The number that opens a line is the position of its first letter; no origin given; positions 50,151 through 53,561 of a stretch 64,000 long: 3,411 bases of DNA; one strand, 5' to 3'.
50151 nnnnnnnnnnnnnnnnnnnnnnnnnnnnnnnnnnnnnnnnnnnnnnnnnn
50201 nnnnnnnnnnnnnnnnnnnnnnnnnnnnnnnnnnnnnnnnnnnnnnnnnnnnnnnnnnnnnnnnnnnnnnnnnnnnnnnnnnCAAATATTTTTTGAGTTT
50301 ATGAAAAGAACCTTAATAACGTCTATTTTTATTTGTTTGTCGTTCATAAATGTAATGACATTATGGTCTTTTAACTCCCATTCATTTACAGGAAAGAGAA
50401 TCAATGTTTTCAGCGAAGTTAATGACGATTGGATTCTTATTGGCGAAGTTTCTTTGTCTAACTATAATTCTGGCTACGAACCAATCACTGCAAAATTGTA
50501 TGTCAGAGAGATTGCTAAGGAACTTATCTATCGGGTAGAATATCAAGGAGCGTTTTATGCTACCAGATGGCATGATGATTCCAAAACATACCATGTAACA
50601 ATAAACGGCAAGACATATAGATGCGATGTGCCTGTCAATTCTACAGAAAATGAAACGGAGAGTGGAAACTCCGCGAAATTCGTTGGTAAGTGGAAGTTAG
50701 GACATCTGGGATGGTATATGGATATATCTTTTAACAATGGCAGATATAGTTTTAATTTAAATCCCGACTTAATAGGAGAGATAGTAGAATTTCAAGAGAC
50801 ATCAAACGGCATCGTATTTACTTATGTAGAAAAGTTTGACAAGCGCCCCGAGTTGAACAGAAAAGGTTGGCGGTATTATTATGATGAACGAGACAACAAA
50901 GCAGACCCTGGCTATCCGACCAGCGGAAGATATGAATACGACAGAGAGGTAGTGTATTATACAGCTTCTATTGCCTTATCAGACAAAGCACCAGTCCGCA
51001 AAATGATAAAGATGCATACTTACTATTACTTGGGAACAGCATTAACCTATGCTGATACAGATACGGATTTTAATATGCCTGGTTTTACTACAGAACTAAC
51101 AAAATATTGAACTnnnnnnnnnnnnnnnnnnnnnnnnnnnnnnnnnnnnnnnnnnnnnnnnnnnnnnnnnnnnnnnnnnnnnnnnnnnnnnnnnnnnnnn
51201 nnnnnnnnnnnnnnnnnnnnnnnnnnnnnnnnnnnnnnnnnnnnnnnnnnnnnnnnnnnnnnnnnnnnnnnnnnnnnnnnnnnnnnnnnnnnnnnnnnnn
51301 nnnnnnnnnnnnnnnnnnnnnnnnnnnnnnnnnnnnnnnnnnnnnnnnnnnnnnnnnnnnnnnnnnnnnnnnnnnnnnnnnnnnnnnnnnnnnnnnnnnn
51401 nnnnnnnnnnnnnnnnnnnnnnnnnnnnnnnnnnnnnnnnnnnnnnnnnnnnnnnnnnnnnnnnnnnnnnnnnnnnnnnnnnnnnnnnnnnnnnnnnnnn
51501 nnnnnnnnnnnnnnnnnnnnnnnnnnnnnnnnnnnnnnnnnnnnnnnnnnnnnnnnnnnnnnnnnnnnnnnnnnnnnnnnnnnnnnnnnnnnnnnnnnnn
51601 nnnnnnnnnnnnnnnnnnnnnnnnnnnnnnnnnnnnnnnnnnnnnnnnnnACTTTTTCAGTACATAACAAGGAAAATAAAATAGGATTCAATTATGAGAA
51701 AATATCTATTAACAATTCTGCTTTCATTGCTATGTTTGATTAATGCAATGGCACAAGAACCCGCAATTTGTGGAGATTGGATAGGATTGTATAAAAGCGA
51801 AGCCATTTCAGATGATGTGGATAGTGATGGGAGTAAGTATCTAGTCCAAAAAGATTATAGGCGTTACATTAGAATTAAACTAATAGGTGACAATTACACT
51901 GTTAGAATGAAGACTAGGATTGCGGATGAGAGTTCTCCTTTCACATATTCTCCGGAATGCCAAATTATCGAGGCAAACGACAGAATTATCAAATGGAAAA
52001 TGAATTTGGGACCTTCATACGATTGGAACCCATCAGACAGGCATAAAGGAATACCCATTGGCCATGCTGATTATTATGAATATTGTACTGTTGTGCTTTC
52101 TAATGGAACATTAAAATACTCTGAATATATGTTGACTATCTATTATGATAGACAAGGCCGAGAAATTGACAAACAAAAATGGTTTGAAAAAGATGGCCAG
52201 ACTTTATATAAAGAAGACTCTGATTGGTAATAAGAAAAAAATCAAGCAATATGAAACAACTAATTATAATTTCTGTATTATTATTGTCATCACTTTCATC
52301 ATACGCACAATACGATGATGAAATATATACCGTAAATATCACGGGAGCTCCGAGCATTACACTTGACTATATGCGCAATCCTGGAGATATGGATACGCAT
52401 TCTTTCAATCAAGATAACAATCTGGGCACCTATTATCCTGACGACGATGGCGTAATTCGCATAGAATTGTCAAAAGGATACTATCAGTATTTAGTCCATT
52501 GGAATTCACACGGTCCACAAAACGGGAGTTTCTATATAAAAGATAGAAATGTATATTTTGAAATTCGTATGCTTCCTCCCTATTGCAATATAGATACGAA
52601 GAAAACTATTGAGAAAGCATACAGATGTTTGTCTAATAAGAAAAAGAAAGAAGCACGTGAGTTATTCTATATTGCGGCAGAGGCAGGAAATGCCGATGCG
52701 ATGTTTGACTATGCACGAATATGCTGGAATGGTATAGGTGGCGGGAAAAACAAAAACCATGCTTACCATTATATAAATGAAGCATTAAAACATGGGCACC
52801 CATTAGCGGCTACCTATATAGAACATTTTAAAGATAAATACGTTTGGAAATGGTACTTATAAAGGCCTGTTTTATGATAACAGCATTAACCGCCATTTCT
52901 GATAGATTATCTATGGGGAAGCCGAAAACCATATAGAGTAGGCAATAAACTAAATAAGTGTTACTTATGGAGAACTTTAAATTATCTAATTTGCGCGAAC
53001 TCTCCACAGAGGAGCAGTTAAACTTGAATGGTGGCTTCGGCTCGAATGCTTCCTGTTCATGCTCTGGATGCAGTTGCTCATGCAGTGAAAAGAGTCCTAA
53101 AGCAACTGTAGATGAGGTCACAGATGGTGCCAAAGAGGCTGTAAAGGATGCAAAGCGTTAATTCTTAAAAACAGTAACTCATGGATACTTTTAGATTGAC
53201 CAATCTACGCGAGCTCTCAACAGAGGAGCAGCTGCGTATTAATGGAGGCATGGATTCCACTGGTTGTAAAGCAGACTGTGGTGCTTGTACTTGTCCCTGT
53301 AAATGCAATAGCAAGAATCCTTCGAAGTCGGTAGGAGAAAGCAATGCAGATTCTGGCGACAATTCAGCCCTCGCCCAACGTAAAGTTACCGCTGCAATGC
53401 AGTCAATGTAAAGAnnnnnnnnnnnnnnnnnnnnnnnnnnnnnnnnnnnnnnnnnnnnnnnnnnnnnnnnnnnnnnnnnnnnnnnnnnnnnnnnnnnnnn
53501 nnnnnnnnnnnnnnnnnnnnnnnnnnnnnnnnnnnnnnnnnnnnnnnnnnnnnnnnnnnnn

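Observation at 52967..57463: Uncharacterised RiPP-type cluster: two Cys-rich double-glycine precursors, C39-ABC exporter, radical SAM/SPASM maturase, CxxC membrane protein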

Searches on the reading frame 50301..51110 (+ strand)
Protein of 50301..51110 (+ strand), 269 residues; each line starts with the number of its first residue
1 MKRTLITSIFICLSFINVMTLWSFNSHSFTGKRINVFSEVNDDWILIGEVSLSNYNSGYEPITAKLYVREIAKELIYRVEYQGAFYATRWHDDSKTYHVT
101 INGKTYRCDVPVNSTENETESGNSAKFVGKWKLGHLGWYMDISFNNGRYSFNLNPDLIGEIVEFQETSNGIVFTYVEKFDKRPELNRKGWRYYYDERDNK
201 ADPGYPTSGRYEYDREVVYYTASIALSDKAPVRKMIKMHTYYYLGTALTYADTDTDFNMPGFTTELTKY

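Call 19: search_protein_families(library=pfam, proteins=[window:50301-51110:+], max_evalue=0.1)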
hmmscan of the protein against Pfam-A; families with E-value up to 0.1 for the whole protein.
window:50301-51110:+ (269 aa): 1 family
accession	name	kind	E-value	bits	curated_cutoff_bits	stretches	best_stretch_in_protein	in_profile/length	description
PF02839.19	CBM_5_12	-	0.053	14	26.2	0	99-117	14-31/44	Carbohydrate-binding module family 5/12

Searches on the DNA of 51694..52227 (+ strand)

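Call 80: search_rna_families(sources=[L127, L129, L131, L133, L135, L027, L041, L042], threshold=gathering)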
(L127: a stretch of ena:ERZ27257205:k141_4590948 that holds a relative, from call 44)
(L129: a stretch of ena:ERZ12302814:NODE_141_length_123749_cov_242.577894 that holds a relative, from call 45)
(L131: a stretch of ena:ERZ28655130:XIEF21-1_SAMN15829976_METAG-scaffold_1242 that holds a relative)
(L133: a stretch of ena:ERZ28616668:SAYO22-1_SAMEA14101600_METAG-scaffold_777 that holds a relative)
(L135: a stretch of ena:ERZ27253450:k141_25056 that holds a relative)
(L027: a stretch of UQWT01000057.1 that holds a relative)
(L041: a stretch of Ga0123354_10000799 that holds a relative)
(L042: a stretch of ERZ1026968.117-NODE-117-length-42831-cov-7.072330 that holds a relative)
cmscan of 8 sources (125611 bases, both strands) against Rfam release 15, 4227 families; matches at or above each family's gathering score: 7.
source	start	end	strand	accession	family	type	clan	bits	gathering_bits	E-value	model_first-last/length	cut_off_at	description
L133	13854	13922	-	RF04319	BTncRNA_FopS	Gene; sRNA;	-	72.2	56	2.5e-08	1-71/71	no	Bacteroidetes FopS (family of paralogous sRNAs)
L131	4974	5006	+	RF02914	DUF805b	Cis-reg;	CL00115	45.7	35.6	1.7e-09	1-35/35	no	DUF805b RNA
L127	4600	4632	+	RF02914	DUF805b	Cis-reg;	CL00115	42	35.6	3e-08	1-35/35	no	DUF805b RNA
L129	14640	14672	+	RF02914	DUF805b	Cis-reg;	CL00115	40.3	35.6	1.2e-07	1-35/35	no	DUF805b RNA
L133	5509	5541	+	RF02914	DUF805b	Cis-reg;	CL00115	40.2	35.6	1.2e-07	1-35/35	no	DUF805b RNA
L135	5509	5541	+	RF02914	DUF805b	Cis-reg;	CL00115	40.2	35.6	1.2e-07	1-35/35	no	DUF805b RNA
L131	5277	5309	+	RF02914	DUF805b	Cis-reg;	CL00115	40.1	35.6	1.3e-07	1-35/35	no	DUF805b RNA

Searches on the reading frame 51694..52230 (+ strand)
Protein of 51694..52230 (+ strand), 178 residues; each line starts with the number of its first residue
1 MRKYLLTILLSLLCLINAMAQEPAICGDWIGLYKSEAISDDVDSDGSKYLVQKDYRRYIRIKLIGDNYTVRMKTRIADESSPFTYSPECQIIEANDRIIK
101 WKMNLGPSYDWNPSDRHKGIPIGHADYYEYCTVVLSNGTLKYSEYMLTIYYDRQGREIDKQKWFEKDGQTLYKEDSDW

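Call 19: search_protein_families(library=pfam, proteins=[window:51694-52230:+], max_evalue=0.1)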
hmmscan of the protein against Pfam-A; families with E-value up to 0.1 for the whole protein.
window:51694-52230:+ (178 aa): 0 families

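Call 40: find_homologous_proteins(query=window:51694-52227:+, max_evalue=0.001)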
Query window:51694-52227:+ (178 aa): 53 proteins with E <= 0.001 among 74 candidates.
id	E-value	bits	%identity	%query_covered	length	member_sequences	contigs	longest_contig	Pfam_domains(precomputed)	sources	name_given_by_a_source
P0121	2.3e-114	397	97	100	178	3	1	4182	-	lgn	-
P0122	8.0e-100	350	82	100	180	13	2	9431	-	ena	-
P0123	1.1e-97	343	82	100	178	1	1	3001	-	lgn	-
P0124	5.2e-90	318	76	100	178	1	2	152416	-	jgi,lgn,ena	-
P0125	6.5e-87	308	78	90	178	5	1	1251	-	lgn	-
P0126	1.0e-81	291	74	91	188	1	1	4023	-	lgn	-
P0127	2.6e-79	283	70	100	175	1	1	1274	-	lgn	-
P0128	3.6e-78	279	69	100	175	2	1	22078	-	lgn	-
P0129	1.2e-77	278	69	100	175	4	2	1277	-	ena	-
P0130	5.5e-77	276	68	100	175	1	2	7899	-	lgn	-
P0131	6.6e-77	275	70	100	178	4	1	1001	-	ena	-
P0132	9.7e-76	272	70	100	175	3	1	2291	-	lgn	-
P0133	6.7e-74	266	67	100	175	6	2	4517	-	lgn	-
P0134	5.6e-73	263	65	100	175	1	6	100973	-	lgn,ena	-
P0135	6.2e-73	262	67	100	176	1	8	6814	-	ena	-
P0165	4.5e-39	152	45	100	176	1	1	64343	-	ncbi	-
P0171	8.0e-30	122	39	100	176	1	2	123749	-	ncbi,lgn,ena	-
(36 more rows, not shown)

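Call 44: find_encoding_contigs(protein=P0124, flank=10000, max_places=2)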
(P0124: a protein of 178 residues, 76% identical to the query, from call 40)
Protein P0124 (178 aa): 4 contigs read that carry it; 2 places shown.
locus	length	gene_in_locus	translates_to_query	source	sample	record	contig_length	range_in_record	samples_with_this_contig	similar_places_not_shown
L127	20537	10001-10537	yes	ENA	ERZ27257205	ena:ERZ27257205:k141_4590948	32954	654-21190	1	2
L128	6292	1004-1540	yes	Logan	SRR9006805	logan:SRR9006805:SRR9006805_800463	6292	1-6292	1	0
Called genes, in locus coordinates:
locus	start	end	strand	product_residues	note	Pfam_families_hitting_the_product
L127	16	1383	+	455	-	PF13173:AAA_14, PF13635:DUF4143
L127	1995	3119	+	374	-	-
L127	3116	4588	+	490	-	PF08238:Sel1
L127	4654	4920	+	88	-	PF04606:Ogr_Delta (weak)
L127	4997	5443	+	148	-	-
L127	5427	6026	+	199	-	-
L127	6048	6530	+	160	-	-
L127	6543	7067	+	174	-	-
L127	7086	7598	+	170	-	-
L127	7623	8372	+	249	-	-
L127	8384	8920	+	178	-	-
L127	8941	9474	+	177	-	-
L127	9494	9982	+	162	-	-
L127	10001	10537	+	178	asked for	-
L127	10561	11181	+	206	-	-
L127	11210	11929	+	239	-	-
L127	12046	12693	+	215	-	-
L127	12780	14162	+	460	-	PF01546:Peptidase_M20 (faint)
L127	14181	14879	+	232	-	PF05656:DUF805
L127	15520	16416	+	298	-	-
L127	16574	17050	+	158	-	-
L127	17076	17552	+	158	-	PF18291:HU-HIG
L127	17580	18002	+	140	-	PF18291:HU-HIG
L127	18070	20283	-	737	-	PF08206:OB_RNB (faint), PF17876:CSD2, PF17849:OB_Dis3 (weak), PF00773:RNB, PF00575:S1 (weak)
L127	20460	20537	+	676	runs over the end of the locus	-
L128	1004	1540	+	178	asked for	-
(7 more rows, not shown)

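Call 45: find_encoding_contigs(protein=P0171, flank=10000, max_places=2)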
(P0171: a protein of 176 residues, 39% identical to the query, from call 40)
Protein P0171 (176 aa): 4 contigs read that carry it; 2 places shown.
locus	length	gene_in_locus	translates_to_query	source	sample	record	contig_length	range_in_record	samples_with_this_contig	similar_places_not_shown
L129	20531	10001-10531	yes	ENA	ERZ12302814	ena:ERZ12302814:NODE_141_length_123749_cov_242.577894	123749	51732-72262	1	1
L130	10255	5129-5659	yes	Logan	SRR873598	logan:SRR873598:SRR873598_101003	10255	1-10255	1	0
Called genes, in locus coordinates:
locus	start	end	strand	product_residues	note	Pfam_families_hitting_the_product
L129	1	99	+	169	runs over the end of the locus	PF13353:Fer4_12, PF04055:Radical_SAM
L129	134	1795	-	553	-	PF00664:ABC_membrane, PF00005:ABC_tran, PF13304:AAA_21 (faint)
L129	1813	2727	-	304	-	PF01513:NAD_kinase, PF20143:NAD_kinase_C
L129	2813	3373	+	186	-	PF01965:DJ-1_PfpI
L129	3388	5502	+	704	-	PF17191:RecG_wedge, PF00270:DEAD, PF04851:ResIII, PF00271:Helicase_C, PF19833:RecG_dom3_C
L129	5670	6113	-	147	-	-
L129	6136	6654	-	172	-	-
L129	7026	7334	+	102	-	-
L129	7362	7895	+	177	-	-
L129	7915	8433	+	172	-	-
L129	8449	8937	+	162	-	-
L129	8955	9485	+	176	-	-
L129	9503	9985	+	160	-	-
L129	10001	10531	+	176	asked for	-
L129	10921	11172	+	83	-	-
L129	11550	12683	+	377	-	-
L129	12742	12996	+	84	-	-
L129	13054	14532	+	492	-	PF08238:Sel1 (weak)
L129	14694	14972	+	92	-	-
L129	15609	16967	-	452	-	PF01546:Peptidase_M20, PF07687:M20_dimer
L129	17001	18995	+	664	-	PF01807:Zn_ribbon_DnaG, PF10410:DnaB_bind (faint), PF08275:DNAG_N, PF01751:Toprim, PF13155:Toprim_2, PF13362:Toprim_3 (weak), PF13662:Toprim_4, PF28534:DUF8430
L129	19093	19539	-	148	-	PF01227:GTP_cyclohydroI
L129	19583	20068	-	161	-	PF05036:SPOR (weak)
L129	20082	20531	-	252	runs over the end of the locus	PF00121:TIM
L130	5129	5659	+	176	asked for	-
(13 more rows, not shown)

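Call 46: find_encoding_contigs(protein=P0165, flank=10000, max_places=2)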
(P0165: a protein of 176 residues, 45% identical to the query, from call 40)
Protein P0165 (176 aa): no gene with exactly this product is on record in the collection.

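Call 49: predict_structure(alignment_id=A2)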
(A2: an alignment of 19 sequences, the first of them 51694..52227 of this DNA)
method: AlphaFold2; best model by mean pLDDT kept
length: 178 residues; sequences in the alignment: 19
mean_pLDDT: 90.6   pTM: 0.77
mean pLDDT of the five models: 90.6, 90.0, 89.9, 89.7, 88.6
residues with pLDDT >= 90: 125; 70-90: 43; 50-70: 10; < 50: 0
segments of 3 or more residues with pLDDT < 50: none
pLDDT, mean of each block of 10 residues (from residue 1): 79 70 91 88 84 94 93 93 93 96 95 94 97 96 97 96 88 84
secondary structure, 60 per line:
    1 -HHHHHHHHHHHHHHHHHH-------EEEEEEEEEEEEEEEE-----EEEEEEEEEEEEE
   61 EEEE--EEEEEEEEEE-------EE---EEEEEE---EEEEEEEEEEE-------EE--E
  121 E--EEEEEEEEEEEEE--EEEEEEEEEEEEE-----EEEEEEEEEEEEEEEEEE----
elements in order: H2-19 E27-42 E48-64 E67-76 E89-94 E98-108 E124-136 E139-151 E157-174

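Call 52: fold_search(model_id=the predicted structure, library=pdb)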
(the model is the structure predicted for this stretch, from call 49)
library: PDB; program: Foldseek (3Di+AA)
matches with E <= 10: 736; with E <= 0.001: 0
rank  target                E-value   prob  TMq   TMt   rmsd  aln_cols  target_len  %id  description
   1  3kg7_B                4.1e-02  0.23  0.18  0.12  20.2       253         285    6  Dehydratase domain from CurH module of Curacin polyketide synthase (released 2010-01-19)
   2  3kg8_A                5.0e-02  0.28  0.18  0.12  21.8       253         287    8  Dehydratase domain from CurJ module of Curacin polyketide synthase (released 2010-01-19)
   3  5tz6_B                7.4e-02  0.21  0.17  0.11  22.2       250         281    8  Crystal Structure of CurJ Dehydratase H978F Inactive Mutant In Complex with Compound 21 (released 2017-01-11)
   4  8zkk_A                1.6e-01  0.14  0.19  0.09  13.6       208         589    8  Portal-tail of Vibrio cholerae typing phage mature VP1 (released 2024-08-14)
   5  8byt_A                1.7e-01  0.23  0.20  0.14  11.1       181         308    9  Outer membrane attachment porin OmpM1 from Veillonella parvula, C3 symmetry (released 2023-11-08)
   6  5tz6_A                1.7e-01  0.15  0.17  0.11  21.3       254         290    7  Crystal Structure of CurJ Dehydratase H978F Inactive Mutant In Complex with Compound 21 (released 2017-01-11)
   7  5kku_C                1.8e-01  0.16  0.17  0.12  22.4       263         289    9  Crystal structure of an N-terminal dehydratase from difficidin assembly line (released 2016-12-21)
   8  6obv_B                2.0e-01  0.15  0.18  0.12  19.3       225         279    6  Structural insights into dehydratase substrate selection for the borrelidin and fluvirucin polyketide synthases (released 2019-06-05)
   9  3kg7_A                2.2e-01  0.15  0.19  0.12  20.7       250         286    6  Dehydratase domain from CurH module of Curacin polyketide synthase (released 2010-01-19)
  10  6wes                  2.7e-01  0.16  0.19  0.20  19.8       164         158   11  Crystal structure of the effector SnTox3 from Parastagonospora nodorum (released 2020-11-04)
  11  3ew2_A                2.8e-01  0.25  0.21  0.28  15.6       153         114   12  Crystal structure of rhizavidin-biotin complex (released 2008-12-23)
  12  3mha_B                3.0e-01  0.09  0.14  0.13  17.4       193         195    4  Crystal structure of LprG from Mycobacterium tuberculosis bound to PIM (released 2010-09-01)
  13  5t5w_B                3.1e-01  0.13  0.19  0.18  21.8       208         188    8  Structure of an affinity matured lambda-IFN/IFN-lambdaR1/IL-10Rbeta receptor complex (released 2017-03-29)
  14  22zv_B                3.3e-01  0.12  0.18  0.12  19.4       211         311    7  norovirus GII23 P domain (released 2026-02-25)
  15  5kku_B                3.3e-01  0.11  0.17  0.12  22.9       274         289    9  Crystal structure of an N-terminal dehydratase from difficidin assembly line (released 2016-12-21)
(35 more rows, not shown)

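Call 92: find_encoding_contigs(protein=P0174, flank=10000, max_places=3)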
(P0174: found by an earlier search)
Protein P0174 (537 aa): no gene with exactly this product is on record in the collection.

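Call 93: find_encoding_contigs(protein=P0177, flank=8000, max_places=2)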
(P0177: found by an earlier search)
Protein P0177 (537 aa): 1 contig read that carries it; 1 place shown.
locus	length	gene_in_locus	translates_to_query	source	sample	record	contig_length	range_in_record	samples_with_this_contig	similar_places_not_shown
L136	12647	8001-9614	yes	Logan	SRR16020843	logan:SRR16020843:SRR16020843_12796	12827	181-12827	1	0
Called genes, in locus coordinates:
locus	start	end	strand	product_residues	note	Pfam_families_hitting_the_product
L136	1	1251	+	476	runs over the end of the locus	?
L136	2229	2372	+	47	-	-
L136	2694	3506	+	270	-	-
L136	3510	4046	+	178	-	-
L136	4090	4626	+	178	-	-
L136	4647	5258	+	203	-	-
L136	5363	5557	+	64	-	-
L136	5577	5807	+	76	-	-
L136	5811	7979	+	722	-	PF03412:Peptidase_C39, PF00664:ABC_membrane, PF00005:ABC_tran, PF02463:SMC_N (faint)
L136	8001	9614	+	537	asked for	PF04055:Radical_SAM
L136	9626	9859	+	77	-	-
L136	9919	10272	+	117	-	-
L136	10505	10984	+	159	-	PF02146:SIR2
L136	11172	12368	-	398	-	PF00004:AAA, PF13173:AAA_14, PF13635:DUF4143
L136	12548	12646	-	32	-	?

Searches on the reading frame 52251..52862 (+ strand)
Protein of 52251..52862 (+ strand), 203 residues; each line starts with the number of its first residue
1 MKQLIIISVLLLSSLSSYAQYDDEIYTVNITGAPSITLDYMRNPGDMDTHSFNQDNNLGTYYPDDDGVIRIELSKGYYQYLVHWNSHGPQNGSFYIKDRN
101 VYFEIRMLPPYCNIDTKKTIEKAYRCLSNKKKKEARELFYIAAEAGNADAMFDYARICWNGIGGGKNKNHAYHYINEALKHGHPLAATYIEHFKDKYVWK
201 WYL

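Call 19: search_protein_families(library=pfam, proteins=[window:52251-52862:+], max_evalue=0.1)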
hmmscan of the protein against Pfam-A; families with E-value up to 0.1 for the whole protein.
window:52251-52862:+ (203 aa): 2 families
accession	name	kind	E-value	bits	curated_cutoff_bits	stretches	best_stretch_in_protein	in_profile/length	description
PF08238.18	Sel1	-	0.00021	22.2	30.7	1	148-183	1-36/36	Sel1 repeat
PF20448.3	DUF6705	-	0.086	13.1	24.4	0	1-104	1-86/188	Family of unknown function (DUF6705)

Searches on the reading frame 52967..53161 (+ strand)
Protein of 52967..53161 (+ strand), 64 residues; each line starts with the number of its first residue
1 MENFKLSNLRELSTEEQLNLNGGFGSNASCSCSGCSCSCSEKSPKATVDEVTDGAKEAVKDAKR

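Call 3: search_protein_families(library=ncbifam, proteins=[window:52967-53161:+], max_evalue=1)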
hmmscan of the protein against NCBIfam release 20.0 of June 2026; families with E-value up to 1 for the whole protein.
window:52967-53161:+ (64 aa): 1 family
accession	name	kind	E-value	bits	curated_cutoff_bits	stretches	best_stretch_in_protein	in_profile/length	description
TIGR03892.1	thiopep_precurs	subfamily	0.0011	19.2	25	1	15-40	17-43/44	thiazolylpeptide-type bacteriocin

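Call 4: search_protein_families(library=pfam, proteins=[window:52967-53161:+], max_evalue=1)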
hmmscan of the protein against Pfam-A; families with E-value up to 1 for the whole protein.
window:52967-53161:+ (64 aa): 0 families

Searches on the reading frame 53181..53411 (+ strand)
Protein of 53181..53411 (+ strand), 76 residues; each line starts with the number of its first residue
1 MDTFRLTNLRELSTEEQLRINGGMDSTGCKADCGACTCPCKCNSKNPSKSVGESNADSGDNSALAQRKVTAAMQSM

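Call 3: search_protein_families(library=ncbifam, proteins=[window:53181-53411:+], max_evalue=1)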
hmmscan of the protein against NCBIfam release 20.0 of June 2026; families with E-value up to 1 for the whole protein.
window:53181-53411:+ (76 aa): 0 families

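Call 4: search_protein_families(library=pfam, proteins=[window:53181-53411:+], max_evalue=1)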
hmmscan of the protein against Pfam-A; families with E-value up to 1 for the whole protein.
window:53181-53411:+ (76 aa): 0 families

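Call 68: find_homologous_proteins(query=window:53181-53408:+, max_evalue=0.01)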
Query window:53181-53408:+ (76 aa): 7 proteins with E <= 0.01 among 7 candidates.
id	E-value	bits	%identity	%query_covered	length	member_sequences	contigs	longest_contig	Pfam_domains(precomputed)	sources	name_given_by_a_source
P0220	2.3e-42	159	99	100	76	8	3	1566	-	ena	-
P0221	2.4e-21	93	65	95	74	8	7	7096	-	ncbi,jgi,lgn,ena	-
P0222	6.9e-20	88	58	100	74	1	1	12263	-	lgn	-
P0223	5.0e-19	85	59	93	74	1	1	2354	-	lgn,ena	-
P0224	2.4e-17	80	59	95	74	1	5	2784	-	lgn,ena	-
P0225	2.5e-17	80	59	93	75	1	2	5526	-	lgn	-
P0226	6.0e-16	76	57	100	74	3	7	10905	-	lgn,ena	-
